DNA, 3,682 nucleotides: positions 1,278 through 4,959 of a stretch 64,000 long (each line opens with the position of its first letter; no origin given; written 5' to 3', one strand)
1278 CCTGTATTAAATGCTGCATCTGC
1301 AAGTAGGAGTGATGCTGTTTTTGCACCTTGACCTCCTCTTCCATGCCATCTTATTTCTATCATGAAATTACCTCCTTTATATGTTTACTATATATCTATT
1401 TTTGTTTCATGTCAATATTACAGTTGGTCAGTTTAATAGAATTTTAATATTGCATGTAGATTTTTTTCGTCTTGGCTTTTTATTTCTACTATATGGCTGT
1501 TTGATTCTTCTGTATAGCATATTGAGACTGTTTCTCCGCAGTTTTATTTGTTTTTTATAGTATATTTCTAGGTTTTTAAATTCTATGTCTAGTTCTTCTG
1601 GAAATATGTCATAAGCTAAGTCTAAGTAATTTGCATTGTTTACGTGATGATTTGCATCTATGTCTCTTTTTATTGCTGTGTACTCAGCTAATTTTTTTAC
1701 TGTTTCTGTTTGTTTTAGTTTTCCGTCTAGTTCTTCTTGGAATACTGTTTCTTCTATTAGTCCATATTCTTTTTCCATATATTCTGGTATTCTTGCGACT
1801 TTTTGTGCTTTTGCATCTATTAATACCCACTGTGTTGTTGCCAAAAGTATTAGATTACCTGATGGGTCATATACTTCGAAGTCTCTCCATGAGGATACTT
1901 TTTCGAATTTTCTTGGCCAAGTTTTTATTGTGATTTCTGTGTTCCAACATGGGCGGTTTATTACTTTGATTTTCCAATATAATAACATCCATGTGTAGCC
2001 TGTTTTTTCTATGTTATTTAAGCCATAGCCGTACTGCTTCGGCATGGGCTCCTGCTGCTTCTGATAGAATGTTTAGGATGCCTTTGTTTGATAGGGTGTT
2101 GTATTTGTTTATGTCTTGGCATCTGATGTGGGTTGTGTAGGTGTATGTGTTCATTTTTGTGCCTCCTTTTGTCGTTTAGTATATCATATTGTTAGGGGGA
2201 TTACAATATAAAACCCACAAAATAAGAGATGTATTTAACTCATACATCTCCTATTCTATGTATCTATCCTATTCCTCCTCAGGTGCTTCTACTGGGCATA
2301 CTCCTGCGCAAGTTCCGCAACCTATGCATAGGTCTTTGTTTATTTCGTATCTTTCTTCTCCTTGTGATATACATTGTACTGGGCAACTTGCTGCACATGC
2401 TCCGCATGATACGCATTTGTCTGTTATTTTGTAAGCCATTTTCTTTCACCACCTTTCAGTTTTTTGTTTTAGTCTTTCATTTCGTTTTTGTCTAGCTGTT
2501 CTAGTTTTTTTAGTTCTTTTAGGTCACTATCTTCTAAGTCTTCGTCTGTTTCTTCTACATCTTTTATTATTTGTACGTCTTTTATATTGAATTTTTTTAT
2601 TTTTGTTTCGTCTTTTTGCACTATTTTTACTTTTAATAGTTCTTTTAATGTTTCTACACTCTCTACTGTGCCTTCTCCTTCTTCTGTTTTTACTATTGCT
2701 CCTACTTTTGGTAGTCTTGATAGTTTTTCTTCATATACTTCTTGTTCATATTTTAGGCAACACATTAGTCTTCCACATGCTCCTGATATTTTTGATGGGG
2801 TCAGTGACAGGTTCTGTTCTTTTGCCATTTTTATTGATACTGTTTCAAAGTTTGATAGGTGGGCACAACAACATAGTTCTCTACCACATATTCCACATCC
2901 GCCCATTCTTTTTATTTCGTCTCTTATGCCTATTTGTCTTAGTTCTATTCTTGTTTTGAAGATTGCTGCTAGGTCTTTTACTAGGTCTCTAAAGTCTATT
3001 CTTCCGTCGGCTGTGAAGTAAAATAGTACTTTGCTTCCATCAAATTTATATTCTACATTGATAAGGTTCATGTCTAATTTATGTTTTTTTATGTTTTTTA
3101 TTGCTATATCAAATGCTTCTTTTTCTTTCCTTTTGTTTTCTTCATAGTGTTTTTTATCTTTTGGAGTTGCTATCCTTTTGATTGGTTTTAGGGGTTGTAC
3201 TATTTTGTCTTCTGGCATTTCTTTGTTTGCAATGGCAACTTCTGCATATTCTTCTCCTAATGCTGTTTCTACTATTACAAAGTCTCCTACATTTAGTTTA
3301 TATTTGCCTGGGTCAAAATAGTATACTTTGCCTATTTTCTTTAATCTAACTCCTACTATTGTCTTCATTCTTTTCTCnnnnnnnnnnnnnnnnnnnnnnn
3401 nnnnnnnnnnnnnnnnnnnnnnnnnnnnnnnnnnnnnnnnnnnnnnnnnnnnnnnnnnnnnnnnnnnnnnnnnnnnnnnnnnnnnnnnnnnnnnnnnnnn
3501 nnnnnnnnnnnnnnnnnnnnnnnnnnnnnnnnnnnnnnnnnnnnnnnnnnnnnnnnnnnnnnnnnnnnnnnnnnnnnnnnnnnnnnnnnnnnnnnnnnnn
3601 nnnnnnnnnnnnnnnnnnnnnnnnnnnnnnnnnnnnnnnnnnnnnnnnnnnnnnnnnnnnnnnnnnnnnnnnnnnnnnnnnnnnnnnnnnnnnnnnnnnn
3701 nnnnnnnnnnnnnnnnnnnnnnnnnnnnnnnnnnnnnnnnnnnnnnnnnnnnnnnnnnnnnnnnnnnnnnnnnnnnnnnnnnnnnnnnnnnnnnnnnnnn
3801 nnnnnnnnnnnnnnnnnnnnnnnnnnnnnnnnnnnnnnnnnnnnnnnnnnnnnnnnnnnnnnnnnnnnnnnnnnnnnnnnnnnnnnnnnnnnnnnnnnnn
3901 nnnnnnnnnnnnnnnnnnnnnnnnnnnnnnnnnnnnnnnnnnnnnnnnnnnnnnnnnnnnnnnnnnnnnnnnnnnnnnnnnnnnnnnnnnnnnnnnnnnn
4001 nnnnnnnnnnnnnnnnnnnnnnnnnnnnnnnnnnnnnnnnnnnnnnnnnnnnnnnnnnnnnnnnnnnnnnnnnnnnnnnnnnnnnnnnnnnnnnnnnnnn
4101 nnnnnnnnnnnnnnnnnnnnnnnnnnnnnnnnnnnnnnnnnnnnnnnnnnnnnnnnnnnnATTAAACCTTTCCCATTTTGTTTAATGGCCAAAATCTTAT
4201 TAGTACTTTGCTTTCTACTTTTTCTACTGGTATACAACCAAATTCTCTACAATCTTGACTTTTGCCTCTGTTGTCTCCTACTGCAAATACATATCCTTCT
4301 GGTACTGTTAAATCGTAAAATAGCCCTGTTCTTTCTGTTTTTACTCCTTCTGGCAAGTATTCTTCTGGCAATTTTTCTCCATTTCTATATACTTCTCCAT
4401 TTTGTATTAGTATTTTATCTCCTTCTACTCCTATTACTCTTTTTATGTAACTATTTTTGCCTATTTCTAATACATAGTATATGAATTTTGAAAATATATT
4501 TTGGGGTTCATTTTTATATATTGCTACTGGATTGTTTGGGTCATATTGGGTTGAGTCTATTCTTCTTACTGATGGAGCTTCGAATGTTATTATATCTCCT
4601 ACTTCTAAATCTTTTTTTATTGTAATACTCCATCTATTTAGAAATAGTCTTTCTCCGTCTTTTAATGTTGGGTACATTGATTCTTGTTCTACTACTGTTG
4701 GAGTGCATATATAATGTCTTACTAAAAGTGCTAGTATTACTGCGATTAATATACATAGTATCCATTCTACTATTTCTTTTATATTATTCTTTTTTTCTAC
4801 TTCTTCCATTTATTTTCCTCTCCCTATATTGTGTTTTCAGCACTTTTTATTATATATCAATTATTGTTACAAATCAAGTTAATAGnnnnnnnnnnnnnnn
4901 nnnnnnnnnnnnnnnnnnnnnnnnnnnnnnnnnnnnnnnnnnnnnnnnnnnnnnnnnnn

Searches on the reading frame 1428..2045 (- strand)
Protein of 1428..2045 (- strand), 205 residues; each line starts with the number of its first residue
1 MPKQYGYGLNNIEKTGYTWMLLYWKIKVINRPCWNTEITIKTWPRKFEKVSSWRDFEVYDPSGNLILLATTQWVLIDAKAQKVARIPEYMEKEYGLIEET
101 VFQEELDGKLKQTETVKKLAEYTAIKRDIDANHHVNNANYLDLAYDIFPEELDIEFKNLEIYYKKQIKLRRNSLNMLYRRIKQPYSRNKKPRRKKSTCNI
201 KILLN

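Call 47: search_protein_families(library=ncbifam, proteins=[window:1428-2045:-], max_evalue=0.00001)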
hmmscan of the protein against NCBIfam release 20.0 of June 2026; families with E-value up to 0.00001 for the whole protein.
window:1428-2045:- (205 aa): 1 family
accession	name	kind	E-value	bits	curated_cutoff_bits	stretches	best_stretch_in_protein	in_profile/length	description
NF047424.1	MenI_Staph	exception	1.4e-06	28.3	225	1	5-95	41-131/148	1,4-dihydroxy-2-naphthoyl-CoA hydrolase MenI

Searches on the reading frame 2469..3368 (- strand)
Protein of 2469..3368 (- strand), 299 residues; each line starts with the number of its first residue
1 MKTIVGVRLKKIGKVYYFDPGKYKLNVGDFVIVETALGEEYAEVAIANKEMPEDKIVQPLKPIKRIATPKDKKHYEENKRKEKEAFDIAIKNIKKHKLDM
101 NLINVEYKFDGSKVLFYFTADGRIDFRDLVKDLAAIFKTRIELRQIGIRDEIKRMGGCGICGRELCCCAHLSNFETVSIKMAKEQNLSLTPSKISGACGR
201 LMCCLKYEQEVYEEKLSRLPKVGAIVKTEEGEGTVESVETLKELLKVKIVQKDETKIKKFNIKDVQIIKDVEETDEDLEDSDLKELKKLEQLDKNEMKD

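Call 47: search_protein_families(library=ncbifam, proteins=[window:2469-3368:-], max_evalue=0.00001)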
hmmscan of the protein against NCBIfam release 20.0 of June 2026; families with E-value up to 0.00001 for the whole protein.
window:2469-3368:- (299 aa): 1 family
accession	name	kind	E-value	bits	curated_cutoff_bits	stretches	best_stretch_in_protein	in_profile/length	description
NF041131.1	RicT_YaaT_fam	subfamily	1.1e-90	302.9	70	1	29-240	1-212/213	regulatory iron-sulfur-containing complex subunit RicT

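Call 48: find_related_loci(query=window:2469-3368:-, collection=genome_contigs, flank=3000)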
Query window:2469-3368:- (299 aa) in genome_contigs; peptide patterns used: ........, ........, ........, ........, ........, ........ (x = any residue, [..] = any of these).
600 stretches matched a pattern (row limit reached: there are more); 590 encode a relative of the query (tblastn E <= 1e-3); the best 80 are kept; 80 distinct loci.
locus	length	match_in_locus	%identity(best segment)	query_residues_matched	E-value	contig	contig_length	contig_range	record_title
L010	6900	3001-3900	79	1-299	5e-144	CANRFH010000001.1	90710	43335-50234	MAG: uncultured Clostridia bacterium isolate Lapin-023__bin86 genome assembly, contig: Lapin-023__NODE_318_length_90710_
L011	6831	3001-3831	71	1-276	1e-127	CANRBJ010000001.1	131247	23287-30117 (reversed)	MAG: uncultured Clostridia bacterium isolate Lapin-028__bin94 genome assembly, contig: Lapin-028__NODE_72_length_131247_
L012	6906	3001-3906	68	1-299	6e-126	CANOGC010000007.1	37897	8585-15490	MAG TPA_asm: uncultured Clostridium sp. isolate SRR19759446_bin.70_metawrap_v1.3_MAG genome assembly, contig: NODE.1419_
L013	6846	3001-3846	68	1-282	8e-125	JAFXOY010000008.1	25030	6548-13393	MAG: Clostridia bacterium isolate RGIG6613 Sheep_Rumen-1__c122176, whole genome shotgun sequence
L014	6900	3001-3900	66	1-299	2e-123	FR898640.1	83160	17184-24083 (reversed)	Clostridium sp. CAG:440 genomic scaffold, scf47, whole genome shotgun sequence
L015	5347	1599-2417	69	1-271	9e-124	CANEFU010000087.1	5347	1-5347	MAG TPA_asm: uncultured Clostridium sp. isolate SRR18439533_bin.17_metawrap_v1.3_MAG genome assembly, contig: NODE.2359_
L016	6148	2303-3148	66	1-282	5e-123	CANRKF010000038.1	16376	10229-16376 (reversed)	MAG: uncultured Clostridia bacterium isolate Lapin-022__bin28 genome assembly, contig: Lapin-022__NODE_3455_length_16376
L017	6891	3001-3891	63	1-296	2e-121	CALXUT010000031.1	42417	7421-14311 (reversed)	MAG: uncultured Clostridia bacterium isolate E14__bin160 genome assembly, contig: E14__k127_2633835, whole genome shotgu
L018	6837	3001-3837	63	1-279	5e-121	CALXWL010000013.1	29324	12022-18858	MAG: uncultured Clostridia bacterium isolate BRZ_ET__bin110 genome assembly, contig: BRZ_ET__NODE_1995_length_29324_cov_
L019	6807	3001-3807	69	1-269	3e-121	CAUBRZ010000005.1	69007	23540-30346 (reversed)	MAG TPA_asm: uncultured Clostridium sp. isolate ERR9353471_bin.31_MetaWRAP_v1.3_MAG genome assembly, contig: ERZ18534354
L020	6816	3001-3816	67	1-272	7e-121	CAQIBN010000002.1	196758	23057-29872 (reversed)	MAG TPA_asm: uncultured Clostridia bacterium isolate MGBC124165 genome assembly, contig: MGBC124165.2, whole genome shot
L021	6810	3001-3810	66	1-270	7e-121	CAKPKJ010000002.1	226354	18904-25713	MAG: uncultured Clostridia bacterium isolate REFINED_METABAT215_TOP10_CONTIGS_1500_ASSEMBLY_K77_MERGED__Hadza_MoBio_hadz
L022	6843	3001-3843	70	1-280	2e-120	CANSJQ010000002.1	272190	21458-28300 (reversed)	MAG TPA_asm: uncultured Clostridiaceae bacterium isolate SRR15730525_bin.6_metawrap_v1.3_MAG genome assembly, contig: NO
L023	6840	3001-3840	65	1-280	2e-120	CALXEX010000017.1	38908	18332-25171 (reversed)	MAG: uncultured Clostridia bacterium isolate BRZ_AS__bin32 genome assembly, contig: BRZ_AS__NODE_1460_length_38908_cov_6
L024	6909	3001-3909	63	1-299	3e-120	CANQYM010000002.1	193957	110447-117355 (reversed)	MAG: uncultured Clostridia bacterium isolate Lapin-015__bin83 genome assembly, contig: Lapin-015__NODE_27_length_193957_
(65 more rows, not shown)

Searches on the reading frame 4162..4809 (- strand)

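Call 72: search_protein_families(library=pfam, proteins=[window:4162-4809:-], max_evalue=0.001)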
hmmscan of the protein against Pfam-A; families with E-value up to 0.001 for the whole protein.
window:4162-4809:- (215 aa): 1 family
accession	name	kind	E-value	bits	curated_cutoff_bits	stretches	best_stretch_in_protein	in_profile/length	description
PF10502.14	Peptidase_S26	-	1.3e-38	133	22.9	1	14-207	2-168/168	Signal peptidase, peptidase S26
